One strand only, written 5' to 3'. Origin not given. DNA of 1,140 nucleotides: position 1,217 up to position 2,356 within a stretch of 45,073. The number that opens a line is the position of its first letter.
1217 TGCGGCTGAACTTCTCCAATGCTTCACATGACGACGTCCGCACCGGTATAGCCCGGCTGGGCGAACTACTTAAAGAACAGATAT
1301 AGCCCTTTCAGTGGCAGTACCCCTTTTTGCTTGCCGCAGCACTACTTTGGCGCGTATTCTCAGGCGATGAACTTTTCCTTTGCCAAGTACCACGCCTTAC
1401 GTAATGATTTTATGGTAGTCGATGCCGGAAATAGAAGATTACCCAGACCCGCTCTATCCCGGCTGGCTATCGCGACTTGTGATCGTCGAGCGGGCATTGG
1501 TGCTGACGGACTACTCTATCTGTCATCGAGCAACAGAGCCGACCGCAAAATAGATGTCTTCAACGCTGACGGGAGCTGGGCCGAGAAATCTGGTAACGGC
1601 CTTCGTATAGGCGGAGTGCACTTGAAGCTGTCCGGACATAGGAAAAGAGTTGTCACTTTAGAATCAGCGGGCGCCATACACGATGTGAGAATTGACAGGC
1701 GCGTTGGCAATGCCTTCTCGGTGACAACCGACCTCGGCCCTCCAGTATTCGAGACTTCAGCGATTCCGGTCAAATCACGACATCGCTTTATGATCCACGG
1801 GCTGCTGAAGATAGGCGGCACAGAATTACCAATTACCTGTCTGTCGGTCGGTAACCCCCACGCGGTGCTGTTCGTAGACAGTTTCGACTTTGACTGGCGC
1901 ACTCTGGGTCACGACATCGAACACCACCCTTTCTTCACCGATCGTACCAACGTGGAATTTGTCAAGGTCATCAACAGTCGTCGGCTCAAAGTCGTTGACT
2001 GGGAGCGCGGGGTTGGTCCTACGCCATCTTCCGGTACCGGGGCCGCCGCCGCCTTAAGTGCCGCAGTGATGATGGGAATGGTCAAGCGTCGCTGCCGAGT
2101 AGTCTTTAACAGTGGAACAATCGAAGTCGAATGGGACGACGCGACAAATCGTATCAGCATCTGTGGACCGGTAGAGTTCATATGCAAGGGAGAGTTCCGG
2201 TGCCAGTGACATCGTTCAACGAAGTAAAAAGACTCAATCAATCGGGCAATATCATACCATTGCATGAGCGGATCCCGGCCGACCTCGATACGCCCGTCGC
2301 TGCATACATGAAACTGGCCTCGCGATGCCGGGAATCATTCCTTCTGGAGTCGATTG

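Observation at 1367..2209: DapF homologue with serine at both catalytic cysteine positions, translationally coupled to trpE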

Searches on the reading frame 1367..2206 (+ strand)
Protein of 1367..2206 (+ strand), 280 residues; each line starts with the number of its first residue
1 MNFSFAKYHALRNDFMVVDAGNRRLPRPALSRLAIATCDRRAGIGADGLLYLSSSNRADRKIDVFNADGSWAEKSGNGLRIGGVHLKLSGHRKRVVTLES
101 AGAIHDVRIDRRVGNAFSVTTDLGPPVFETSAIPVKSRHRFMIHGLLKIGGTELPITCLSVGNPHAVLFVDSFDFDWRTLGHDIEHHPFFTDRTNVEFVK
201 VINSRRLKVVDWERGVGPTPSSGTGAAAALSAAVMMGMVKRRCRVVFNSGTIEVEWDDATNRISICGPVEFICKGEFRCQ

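Call 3: search_protein_families(library=pfam, proteins=[window:1367-2206:+], max_evalue=0.01)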
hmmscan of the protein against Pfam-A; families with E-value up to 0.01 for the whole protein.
window:1367-2206:+ (280 aa): 1 family
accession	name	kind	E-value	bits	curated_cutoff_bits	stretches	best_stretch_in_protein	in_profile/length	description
PF01678.24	DAP_epimerase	-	1.6e-41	141.6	34.7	2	158-271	2-120/121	Diaminopimelate epimerase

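Call 4: search_protein_families(library=ncbifam, proteins=[window:1367-2206:+], max_evalue=0.01)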
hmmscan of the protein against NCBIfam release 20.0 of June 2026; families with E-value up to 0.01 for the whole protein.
window:1367-2206:+ (280 aa): 2 families
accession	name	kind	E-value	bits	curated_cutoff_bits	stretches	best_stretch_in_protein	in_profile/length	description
TIGR00652.1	DapF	equivalog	1.3e-59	201.8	114.65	1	4-277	2-268/270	diaminopimelate epimerase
NF038284.1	bifunc_DapF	exception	2.6e-20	72.8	350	1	46-252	43-238/254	bifunctional diaminopimelate epimerase/glutamate racemase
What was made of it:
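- On DapF (diaminopimelate epimerase, TIGR00652 / PF01678): TIGR00652 201.8 bits (cut-off 114.65) (calls 3, 4).
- Checked: NCBIfam TIGR00652 DapF scores 201.8 bits against a cut-off of 114.65 (calls 3, 4). phmmer aligns the protein end to end with solved DapFs (9mro 9e-48, 3ejx 1e-44).
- (1) Family and fold: TIGR00652 above cut-off and two PF01678 domains (calls 3, 4).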

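Call 5: search_solved_structures(query=window:1367-2206:+, max_evalue=0.01, show_alignments=3)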
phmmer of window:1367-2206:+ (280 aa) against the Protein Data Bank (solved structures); distinct sequences matched with E-value up to 0.01: 17.
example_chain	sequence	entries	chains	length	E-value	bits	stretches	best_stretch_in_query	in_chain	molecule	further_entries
9mro_A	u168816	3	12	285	9.1e-48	166.2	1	3-276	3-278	Diaminopimelate epimerase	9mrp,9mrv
3ejx_A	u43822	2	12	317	9.9e-45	156.2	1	4-275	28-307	Diaminopimelate epimerase, chloroplastic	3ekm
2otn_A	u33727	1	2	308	2.5e-40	141.8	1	2-278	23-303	Diaminopimelate epimerase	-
8qzy_A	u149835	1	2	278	2.1e-37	132.2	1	3-278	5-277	Diaminopimelate epimerase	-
4ik0_A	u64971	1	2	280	1.3e-33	119.7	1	4-275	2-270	Diaminopimelate epimerase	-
6d13_A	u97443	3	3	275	1.5e-33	119.6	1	3-275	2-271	Diaminopimelate epimerase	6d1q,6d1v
5ygu_A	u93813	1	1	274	2.1e-33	119.1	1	4-275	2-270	Diaminopimelate epimerase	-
4ijz_A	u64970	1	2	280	2.1e-33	119.1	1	4-275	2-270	Diaminopimelate epimerase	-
6vck_A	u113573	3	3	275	5.9e-33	117.6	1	3-275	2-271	Diaminopimelate epimerase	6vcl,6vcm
5ha4_A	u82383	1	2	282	1.6e-32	116.2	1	3-275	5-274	Diaminopimelate epimerase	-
2q9j_A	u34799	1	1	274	1.7e-31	112.8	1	4-273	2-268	Diaminopimelate epimerase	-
2q9h_A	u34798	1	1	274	1.7e-31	112.8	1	4-273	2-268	Diaminopimelate epimerase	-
1gqz_A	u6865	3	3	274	8.3e-31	110.6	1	4-273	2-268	DIAMINOPIMELATE EPIMERASE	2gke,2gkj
1bwz_A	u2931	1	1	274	1.4e-30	109.8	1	4-273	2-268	PROTEIN (DIAMINOPIMELATE EPIMERASE)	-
7vdy_A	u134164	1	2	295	1.6e-26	96.5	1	4-277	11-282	O-ureido-serine racemase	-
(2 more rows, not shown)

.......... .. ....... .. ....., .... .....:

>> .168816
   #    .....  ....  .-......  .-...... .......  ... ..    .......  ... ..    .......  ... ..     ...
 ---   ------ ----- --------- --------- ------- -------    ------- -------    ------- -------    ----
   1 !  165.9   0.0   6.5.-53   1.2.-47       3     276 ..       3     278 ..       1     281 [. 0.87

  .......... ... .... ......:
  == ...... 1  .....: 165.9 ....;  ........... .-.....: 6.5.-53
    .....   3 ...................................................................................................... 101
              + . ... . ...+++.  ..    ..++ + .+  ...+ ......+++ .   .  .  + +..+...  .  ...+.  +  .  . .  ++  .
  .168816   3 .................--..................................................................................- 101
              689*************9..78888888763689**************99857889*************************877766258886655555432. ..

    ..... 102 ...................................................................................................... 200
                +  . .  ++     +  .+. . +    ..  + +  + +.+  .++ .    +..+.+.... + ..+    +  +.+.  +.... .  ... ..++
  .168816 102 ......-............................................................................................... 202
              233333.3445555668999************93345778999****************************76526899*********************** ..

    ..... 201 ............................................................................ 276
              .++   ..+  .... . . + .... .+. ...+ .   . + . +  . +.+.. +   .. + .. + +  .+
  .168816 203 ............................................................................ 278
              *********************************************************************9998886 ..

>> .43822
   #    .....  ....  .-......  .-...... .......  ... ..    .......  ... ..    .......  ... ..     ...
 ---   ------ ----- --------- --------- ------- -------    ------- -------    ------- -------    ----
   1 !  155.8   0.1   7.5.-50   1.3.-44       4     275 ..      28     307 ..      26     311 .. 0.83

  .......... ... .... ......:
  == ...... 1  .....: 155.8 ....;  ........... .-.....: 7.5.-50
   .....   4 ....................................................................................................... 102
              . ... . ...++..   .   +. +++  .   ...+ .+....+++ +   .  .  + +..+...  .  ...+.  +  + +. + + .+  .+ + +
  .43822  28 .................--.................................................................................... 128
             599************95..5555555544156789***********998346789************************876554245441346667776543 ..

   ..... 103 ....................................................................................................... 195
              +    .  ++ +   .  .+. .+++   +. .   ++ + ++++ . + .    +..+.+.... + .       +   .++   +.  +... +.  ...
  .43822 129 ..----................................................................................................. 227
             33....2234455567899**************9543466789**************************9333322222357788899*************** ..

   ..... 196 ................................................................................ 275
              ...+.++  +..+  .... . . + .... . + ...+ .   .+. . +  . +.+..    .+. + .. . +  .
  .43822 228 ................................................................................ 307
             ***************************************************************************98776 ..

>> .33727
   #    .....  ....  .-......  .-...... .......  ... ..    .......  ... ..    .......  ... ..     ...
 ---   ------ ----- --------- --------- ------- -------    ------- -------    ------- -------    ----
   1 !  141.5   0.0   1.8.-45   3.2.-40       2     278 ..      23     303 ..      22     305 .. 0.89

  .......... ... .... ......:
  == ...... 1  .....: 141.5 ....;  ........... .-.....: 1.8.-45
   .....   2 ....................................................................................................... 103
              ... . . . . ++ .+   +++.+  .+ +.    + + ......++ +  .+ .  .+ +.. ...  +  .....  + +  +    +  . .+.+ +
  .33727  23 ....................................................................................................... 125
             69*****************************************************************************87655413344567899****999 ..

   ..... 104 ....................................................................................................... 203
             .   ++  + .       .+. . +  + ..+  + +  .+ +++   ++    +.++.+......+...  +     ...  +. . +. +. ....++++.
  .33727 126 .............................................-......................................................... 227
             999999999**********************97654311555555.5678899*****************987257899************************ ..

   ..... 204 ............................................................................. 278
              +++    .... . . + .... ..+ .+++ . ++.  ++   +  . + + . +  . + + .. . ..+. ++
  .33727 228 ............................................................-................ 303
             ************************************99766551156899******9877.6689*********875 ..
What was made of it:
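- Checked: It places query 'eksgng' on 'emcgng' and 'pssgtg' on 'lacgtg' (call 5).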

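Call 7: find_homologous_proteins(query=window:1367-2206:+, max_evalue=1e-10)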
Query window:1367-2206:+ (280 aa): 6274 proteins with E <= 1e-10 among 8000 candidates; the best 120 are listed.
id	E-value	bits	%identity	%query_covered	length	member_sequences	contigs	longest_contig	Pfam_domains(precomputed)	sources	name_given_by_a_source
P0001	6.3e-188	641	100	100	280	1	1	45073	PF01678.25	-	-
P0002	4.3e-106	372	57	98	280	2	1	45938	PF01678.25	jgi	-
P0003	7.0e-105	368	57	99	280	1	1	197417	PF01678.25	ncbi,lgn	-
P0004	2.7e-102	360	56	98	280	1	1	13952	PF01678.25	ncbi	-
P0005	6.4e-102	359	57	98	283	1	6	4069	PF01678.25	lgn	-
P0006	8.3e-102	358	57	98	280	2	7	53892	PF01678.25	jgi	-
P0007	2.5e-101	357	55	99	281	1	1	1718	PF01678.25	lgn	-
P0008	2.5e-101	357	55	99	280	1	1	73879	PF01678.25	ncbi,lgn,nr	ncbi:MAG: diaminopimelate epimerase [candidate division Zixibacteria bacterium]|nr:diaminopimelate e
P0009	2.8e-101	357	58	99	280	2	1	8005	PF01678.25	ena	-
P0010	1.0e-100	355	55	99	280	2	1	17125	PF01678.25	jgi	-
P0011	1.5e-100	354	57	99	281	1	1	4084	PF01678.25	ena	-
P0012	1.6e-100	354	54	99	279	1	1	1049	PF01678.25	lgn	-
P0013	2.0e-100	354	56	98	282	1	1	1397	PF01678.25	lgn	-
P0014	9.3e-100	352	55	99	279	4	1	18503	PF01678.25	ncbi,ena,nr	ncbi:MAG: diaminopimelate epimerase [candidate division Zixibacteria bacterium]|nr:diaminopimelate e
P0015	1.2e-99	351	55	99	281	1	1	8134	PF01678.25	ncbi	ncbi:MAG: diaminopimelate epimerase [Candidatus Zixiibacteriota bacterium]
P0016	1.8e-99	351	54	100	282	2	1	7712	PF01678.25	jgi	-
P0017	6.0e-99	349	56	99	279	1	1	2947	PF01678.25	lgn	-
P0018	1.1e-98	348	54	99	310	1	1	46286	PF01678.25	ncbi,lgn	-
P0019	4.0e-98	346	53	98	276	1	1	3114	PF01678.25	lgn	-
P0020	5.2e-98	346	54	99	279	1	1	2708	PF01678.25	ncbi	-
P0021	6.6e-98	346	55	98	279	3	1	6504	PF01678.25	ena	-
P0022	7.5e-98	345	54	100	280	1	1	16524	PF01678.25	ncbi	-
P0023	7.9e-98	345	54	99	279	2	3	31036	PF01678.25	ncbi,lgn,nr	ncbi:MAG: diaminopimelate epimerase [candidate division Zixibacteria bacterium]|nr:diaminopimelate e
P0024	9.4e-98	345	54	99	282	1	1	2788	PF01678.25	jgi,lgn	-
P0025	1.2e-97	345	54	100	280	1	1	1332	PF01678.25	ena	-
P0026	1.3e-97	345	54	99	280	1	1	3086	PF01678.25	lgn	-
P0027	1.4e-97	344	55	98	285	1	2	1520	PF01678.25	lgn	-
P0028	1.5e-97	344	53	99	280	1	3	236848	PF01678.25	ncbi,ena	-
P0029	3.3e-97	343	52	99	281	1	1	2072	PF01678.25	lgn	-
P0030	4.2e-97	343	55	98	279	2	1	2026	PF01678.25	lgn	-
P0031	5.2e-97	343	54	99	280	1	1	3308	PF01678.25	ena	-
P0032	5.2e-97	343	54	99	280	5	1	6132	PF01678.25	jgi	-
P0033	6.1e-97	342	53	99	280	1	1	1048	PF01678.25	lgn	-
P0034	6.7e-97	342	53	99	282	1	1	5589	PF01678.25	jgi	jgi:diaminopimelate epimerase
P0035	1.2e-96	341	54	98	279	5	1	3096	PF01678.25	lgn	-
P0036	1.6e-96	341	53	98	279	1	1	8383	PF01678.25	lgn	-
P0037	1.7e-96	341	55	98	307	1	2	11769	PF01678.25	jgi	jgi:diaminopimelate epimerase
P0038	1.8e-96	341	56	100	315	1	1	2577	PF01678.25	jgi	jgi:diaminopimelate epimerase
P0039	2.2e-96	341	54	99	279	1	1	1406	PF01678.25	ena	-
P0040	3.2e-96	340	53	99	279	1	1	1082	PF01678.25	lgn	-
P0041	5.0e-96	339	53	99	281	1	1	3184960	PF01678.25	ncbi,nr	ncbi:MAG: diaminopimelate epimerase [Candidatus Zixiibacteriota bacterium]|nr:MAG: diaminopimelate e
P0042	8.8e-96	339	56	98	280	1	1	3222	PF01678.25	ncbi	-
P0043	1.1e-95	338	54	99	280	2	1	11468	PF01678.25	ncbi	-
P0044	1.1e-95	338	54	99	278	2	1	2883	PF01678.25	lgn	-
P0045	1.1e-95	338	53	98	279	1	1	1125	PF01678.25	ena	-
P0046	1.2e-95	338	53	99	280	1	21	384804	PF01678.25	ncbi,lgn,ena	-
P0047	2.2e-95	337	55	99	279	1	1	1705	PF01678.25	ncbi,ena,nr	ncbi:MAG: diaminopimelate epimerase [candidate division Zixibacteria bacterium]|nr:diaminopimelate e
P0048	2.7e-95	337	53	99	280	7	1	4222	PF01678.25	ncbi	ncbi:MAG: diaminopimelate epimerase [Candidatus Zixiibacteriota bacterium]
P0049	2.9e-95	337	53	99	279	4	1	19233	PF01678.25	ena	-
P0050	3.3e-95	337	52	100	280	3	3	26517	PF01678.25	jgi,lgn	-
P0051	3.3e-95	337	52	100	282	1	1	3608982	PF01678.25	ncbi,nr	ncbi:MAG: diaminopimelate epimerase [Candidatus Zixiibacteriota bacterium]|nr:MAG: diaminopimelate e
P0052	3.4e-95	337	52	99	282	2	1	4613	PF01678.25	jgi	-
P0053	3.7e-95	337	54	99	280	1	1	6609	PF01678.25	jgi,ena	-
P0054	3.7e-95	337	53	98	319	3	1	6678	PF01678.25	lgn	-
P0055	4.6e-95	336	53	98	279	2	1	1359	PF01678.25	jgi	-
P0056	6.9e-95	336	53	99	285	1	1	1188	PF01678.25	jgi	-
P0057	8.6e-95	335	55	99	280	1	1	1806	PF01678.25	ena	-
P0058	9.7e-95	335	54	99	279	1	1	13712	PF01678.25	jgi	-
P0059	1.1e-94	335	52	99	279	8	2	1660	PF01678.25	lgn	-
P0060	1.2e-94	335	54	98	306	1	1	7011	PF01678.25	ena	-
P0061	1.4e-94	335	52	99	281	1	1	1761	PF01678.25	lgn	-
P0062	1.8e-94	334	53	99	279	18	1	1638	PF01678.25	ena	-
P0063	1.8e-94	334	53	99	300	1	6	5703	PF01678.25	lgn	-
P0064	2.4e-94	334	53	99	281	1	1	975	PF01678.25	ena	-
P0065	2.8e-94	334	52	99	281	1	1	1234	PF01678.25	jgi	-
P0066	2.9e-94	334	55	99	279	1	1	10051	PF01678.25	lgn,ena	-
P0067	3.7e-94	333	53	99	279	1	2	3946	PF01678.25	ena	-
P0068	3.9e-94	333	52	99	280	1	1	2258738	PF01678.25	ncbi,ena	-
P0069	3.9e-94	333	53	99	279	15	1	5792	PF01678.25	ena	-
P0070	4.4e-94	333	53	99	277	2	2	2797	PF01678.25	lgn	-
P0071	5.0e-94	333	53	99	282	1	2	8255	PF01678.25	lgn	-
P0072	5.2e-94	333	52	99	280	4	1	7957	PF01678.25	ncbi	-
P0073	5.7e-94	333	53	99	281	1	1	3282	PF01678.25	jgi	jgi:diaminopimelate epimerase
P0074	6.0e-94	333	51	99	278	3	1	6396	PF01678.25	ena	-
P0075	6.3e-94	332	53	100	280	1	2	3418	PF01678.25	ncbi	ncbi:MAG: diaminopimelate epimerase [candidate division Zixibacteria bacterium]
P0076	6.9e-94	332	52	99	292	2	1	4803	PF01678.25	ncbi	-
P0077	7.2e-94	332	52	99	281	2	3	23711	PF01678.25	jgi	jgi:diaminopimelate epimerase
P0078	7.4e-94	332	52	99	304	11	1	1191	PF01678.25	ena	-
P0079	8.8e-94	332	51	99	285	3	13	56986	PF01678.25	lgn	-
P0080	1.0e-93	332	52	99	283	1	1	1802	PF01678.25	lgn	-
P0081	1.1e-93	332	53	99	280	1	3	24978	PF01678.25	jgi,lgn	jgi:diaminopimelate epimerase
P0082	1.6e-93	331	53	99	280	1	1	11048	PF01678.25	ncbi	-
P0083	1.7e-93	331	52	100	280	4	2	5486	PF01678.25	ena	-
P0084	1.7e-93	331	53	99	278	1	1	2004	PF01678.25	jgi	jgi:diaminopimelate epimerase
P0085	3.2e-93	330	53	99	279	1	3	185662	PF01678.25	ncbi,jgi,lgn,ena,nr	ncbi:MAG: diaminopimelate epimerase [candidate division Zixibacteria bacterium]|nr:diaminopimelate e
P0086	3.9e-93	330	52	99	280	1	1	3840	PF01678.25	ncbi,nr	ncbi:MAG TPA: diaminopimelate epimerase [candidate division Zixibacteria bacterium]|nr:diaminopimela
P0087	3.9e-93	330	52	99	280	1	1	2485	PF01678.25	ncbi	-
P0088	4.0e-93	330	54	99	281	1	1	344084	PF01678.25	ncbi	ncbi:MAG: diaminopimelate epimerase [Candidatus Zixiibacteriota bacterium]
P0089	4.0e-93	330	55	100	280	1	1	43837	PF01678.25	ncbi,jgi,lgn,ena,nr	ncbi:MAG: diaminopimelate epimerase [candidate division Zixibacteria bacterium]|nr:diaminopimelate e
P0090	4.3e-93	330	52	99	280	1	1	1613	PF01678.25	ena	-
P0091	4.6e-93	330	51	100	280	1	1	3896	PF01678.25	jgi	-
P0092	5.3e-93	329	55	99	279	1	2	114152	PF01678.25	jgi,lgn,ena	-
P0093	7.4e-93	329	51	100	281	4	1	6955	PF01678.25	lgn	-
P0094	8.9e-93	329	51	99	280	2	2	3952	PF01678.25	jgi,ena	-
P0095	9.5e-93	329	53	100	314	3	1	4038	PF01678.25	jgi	jgi:diaminopimelate epimerase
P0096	1.1e-92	328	53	99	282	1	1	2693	PF01678.25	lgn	-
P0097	1.1e-92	328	53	99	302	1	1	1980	PF01678.25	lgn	-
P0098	1.1e-92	328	52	99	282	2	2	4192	PF01678.25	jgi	jgi:diaminopimelate epimerase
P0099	1.2e-92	328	53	99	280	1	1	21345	PF01678.25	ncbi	-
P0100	1.3e-92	328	52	99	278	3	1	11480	PF01678.25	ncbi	-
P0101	1.5e-92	328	54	98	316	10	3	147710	PF01678.25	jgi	-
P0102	1.8e-92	328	53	99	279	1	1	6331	PF01678.25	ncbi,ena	-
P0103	1.9e-92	328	53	99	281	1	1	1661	PF01678.25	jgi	-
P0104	1.9e-92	328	52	99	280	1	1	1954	PF01678.25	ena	-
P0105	2.0e-92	328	53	99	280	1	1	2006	PF01678.25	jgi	jgi:diaminopimelate epimerase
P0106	2.3e-92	327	54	98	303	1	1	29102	PF01678.25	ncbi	-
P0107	4.2e-92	327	52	99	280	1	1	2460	PF01678.25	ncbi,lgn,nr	ncbi:MAG: diaminopimelate epimerase [candidate division Zixibacteria bacterium]|nr:diaminopimelate e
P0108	5.2e-92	326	51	99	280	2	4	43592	PF01678.25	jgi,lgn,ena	-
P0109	5.6e-92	326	53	99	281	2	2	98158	PF01678.25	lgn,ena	-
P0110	5.8e-92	326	53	99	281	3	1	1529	PF01678.25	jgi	jgi:diaminopimelate epimerase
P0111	6.1e-92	326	53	99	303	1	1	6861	PF01678.25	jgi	-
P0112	6.3e-92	326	52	99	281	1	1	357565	PF01678.25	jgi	jgi:diaminopimelate epimerase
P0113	6.3e-92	326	54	99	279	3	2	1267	PF01678.25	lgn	-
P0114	6.7e-92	326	54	99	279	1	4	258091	PF01678.25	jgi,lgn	jgi:diaminopimelate epimerase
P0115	7.2e-92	326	54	99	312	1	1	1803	PF01678.25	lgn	-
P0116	7.7e-92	326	51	99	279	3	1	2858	PF01678.25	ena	-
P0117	8.0e-92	326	51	99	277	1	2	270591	PF01678.25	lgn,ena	-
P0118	8.1e-92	326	51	98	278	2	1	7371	PF01678.25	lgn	-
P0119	8.8e-92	325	53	99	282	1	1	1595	PF01678.25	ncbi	-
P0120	1.4e-91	325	51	99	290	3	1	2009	PF01678.25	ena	-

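Call 12: find_encoding_contigs(protein=P0041, flank=10000, max_places=2)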
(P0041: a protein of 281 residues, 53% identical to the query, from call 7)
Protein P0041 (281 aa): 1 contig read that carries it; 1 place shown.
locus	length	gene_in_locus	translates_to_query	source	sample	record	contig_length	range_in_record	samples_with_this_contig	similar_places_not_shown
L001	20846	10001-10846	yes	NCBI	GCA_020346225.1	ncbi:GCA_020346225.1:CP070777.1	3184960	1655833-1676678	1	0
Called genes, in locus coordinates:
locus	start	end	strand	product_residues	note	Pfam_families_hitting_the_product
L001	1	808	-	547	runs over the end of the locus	PF03577:Peptidase_C69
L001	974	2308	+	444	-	PF12837:Fer4_6 (faint), PF12838:Fer4_7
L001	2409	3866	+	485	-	PF06253:MTTB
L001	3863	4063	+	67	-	-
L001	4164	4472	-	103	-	-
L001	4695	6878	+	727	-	PF00432:Prenyltrans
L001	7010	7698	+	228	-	PF00120:Gln-synt_C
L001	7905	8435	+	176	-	PF13205:Big_5 (faint)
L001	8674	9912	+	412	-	PF00155:Aminotran_1_2, PF12897:Asp_aminotransf (weak)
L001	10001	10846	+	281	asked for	PF01678:DAP_epimerase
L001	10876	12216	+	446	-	PF12832:MFS_1_like, PF07690:MFS_1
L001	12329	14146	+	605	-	PF00750:tRNA-synt_1d, PF05746:DALR_1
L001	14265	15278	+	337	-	PF18152:DAHP_snth_FXD, PF00793:DAHP_synth_1, PF03102:NeuB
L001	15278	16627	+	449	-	PF00275:EPSP_synthase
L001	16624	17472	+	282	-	PF08501:Shikimate_dh_N, PF18317:SDH_C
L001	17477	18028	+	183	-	PF01202:SKI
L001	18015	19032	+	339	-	PF13685:Fe-ADH_2 (weak), PF01761:DHQ_synthase, PF24621:DHQS_C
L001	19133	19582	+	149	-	PF00359:PTS_EIIA_2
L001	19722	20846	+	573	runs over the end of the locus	-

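Call 13: find_encoding_contigs(protein=P0051, flank=10000, max_places=2)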
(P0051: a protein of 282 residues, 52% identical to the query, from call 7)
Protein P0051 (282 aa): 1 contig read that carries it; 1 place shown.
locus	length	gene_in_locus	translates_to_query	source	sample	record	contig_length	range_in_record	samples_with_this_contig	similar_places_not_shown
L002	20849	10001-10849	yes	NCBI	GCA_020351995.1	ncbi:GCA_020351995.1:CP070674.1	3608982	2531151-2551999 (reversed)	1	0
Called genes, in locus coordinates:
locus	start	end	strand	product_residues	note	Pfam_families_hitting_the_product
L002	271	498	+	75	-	-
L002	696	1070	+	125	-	-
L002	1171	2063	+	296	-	PF01839:FG-GAP (faint), PF13517:FG-GAP_3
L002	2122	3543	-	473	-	PF00982:Glyco_transf_20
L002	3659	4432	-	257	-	PF02358:Trehalose_PPase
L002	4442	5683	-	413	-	PF21269:TreT_GT1, PF00534:Glycos_transf_1, PF13692:Glyco_trans_1_4, PF20706:GT4-conflict (weak)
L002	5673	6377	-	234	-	PF19027:DUF5752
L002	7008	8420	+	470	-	PF03951:Gln-synt_N, PF00120:Gln-synt_C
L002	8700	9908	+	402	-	PF00155:Aminotran_1_2, PF12897:Asp_aminotransf (faint)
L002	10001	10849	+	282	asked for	PF01678:DAP_epimerase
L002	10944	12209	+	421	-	PF12832:MFS_1_like (weak), PF07690:MFS_1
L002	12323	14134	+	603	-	PF03485:Arg_tRNA_synt_N (weak), PF00750:tRNA-synt_1d, PF05746:DALR_1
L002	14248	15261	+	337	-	PF18152:DAHP_snth_FXD, PF00793:DAHP_synth_1, PF03102:NeuB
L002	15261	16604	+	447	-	PF00275:EPSP_synthase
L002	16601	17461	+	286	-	PF08501:Shikimate_dh_N, PF18317:SDH_C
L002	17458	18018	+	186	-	PF13238:AAA_18 (weak), PF01202:SKI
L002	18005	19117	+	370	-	PF13685:Fe-ADH_2 (weak), PF01761:DHQ_synthase, PF24621:DHQS_C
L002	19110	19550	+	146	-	PF01220:DHquinase_II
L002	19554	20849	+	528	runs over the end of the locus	PF02074:Peptidase_M32 (weak)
